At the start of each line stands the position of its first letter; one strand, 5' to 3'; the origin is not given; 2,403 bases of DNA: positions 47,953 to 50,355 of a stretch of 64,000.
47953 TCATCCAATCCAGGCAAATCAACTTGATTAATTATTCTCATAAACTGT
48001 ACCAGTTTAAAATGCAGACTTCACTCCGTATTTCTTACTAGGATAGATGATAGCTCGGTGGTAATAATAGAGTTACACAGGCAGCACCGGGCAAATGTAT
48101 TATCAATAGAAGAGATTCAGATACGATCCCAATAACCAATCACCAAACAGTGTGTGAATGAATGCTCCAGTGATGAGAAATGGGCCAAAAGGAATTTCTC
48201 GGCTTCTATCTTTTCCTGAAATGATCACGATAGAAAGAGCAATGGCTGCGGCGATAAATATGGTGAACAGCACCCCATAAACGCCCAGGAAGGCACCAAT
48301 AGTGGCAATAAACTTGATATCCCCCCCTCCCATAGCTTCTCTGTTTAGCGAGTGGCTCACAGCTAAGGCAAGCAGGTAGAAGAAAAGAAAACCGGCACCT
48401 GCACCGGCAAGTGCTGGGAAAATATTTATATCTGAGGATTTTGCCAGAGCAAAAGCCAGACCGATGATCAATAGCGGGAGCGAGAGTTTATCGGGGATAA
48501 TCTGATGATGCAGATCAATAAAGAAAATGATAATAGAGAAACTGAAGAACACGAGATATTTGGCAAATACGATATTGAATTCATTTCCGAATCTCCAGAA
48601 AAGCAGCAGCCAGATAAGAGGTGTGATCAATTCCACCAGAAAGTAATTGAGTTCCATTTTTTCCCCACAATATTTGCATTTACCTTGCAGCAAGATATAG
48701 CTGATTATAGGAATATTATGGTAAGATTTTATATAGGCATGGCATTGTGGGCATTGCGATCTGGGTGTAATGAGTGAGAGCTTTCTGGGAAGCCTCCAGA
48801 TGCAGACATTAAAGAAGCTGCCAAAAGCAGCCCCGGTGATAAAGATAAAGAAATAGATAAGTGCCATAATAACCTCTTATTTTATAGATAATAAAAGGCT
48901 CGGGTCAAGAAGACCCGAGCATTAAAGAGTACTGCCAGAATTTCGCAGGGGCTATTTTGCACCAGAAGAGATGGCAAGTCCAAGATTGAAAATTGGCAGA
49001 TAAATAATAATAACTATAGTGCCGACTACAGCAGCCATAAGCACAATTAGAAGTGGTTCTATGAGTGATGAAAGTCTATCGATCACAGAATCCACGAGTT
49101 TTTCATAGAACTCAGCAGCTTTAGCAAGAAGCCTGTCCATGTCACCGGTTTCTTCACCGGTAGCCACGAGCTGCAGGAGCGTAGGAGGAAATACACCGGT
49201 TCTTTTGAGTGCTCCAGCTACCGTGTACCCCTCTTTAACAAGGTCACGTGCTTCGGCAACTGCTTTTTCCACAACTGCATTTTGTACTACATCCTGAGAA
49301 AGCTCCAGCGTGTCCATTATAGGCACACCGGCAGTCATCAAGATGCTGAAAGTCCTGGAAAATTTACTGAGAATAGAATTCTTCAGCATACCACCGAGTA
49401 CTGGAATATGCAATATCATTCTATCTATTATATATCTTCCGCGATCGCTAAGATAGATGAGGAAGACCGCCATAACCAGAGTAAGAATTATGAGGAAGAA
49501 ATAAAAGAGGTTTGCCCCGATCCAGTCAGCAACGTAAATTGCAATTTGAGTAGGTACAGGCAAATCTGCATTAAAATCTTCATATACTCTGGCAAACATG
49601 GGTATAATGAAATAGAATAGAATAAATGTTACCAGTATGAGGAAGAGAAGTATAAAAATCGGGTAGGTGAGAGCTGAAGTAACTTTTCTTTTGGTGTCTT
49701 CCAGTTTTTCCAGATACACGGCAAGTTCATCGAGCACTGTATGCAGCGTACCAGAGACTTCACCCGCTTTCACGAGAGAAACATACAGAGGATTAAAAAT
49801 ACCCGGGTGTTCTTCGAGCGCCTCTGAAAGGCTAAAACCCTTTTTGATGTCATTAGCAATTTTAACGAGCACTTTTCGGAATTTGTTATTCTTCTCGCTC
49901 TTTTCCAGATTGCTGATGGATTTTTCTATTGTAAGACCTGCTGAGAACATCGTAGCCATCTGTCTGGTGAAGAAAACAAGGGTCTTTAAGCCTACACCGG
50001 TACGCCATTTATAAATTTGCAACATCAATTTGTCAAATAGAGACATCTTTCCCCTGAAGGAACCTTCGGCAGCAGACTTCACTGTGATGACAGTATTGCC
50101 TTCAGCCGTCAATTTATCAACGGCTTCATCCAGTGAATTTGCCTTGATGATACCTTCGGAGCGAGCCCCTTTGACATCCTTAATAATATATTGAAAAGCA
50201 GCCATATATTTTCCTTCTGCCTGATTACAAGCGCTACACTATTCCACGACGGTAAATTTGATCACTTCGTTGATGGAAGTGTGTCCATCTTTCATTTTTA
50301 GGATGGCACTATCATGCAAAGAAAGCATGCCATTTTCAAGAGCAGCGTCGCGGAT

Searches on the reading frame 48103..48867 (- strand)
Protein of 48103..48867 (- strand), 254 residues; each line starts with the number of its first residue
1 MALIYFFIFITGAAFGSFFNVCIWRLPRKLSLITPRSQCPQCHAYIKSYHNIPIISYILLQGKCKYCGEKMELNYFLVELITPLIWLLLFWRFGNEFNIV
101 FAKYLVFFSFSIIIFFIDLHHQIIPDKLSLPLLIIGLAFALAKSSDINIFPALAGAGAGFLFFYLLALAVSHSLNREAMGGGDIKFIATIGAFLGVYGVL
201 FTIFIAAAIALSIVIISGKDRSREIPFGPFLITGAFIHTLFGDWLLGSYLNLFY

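Call 39: search_protein_families(library=pfam, proteins=[window:48103-48867:-], max_evalue=0.1)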
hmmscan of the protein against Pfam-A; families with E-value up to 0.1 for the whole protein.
window:48103-48867:- (254 aa): 2 families
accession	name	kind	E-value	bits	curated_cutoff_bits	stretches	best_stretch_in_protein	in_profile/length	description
PF06750.18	A24_N_bact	-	2.5e-33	114.4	23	1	10-93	1-84/84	Bacterial Peptidase A24 N-terminal domain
PF01478.23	Peptidase_A24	-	2.4e-21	76.6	26.5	1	105-214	1-103/104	Type IV leader peptidase family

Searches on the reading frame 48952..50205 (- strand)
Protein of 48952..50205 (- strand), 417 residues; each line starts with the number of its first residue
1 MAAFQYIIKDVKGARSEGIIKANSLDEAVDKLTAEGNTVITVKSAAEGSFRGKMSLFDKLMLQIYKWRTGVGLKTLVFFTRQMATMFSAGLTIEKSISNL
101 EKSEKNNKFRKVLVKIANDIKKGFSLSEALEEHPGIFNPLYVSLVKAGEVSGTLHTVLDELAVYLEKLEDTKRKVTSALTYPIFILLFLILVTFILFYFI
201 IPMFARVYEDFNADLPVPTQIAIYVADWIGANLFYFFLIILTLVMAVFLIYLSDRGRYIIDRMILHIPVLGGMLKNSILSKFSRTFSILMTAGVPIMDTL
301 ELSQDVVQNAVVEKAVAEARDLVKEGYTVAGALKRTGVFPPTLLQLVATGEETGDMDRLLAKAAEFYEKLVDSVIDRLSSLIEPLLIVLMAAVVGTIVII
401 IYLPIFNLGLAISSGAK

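Call 39: search_protein_families(library=pfam, proteins=[window:48952-50205:-], max_evalue=0.1)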
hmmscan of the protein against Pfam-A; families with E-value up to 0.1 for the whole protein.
window:48952-50205:- (417 aa): 3 families
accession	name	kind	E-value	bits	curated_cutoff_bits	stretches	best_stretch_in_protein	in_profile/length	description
PF00482.28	T2SSF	-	1.6e-59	199.8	25.2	2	79-202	1-125/125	Type II secretion system (T2SS), protein F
PF16227.11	DUF4886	-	0.0055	16.2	26.7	1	83-168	31-115/242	Domain of unknown function (DUF4886)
PF17230.7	DUF5304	-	0.077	13.8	26.8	0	362-394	30-62/143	Family of unknown function (DUF5304)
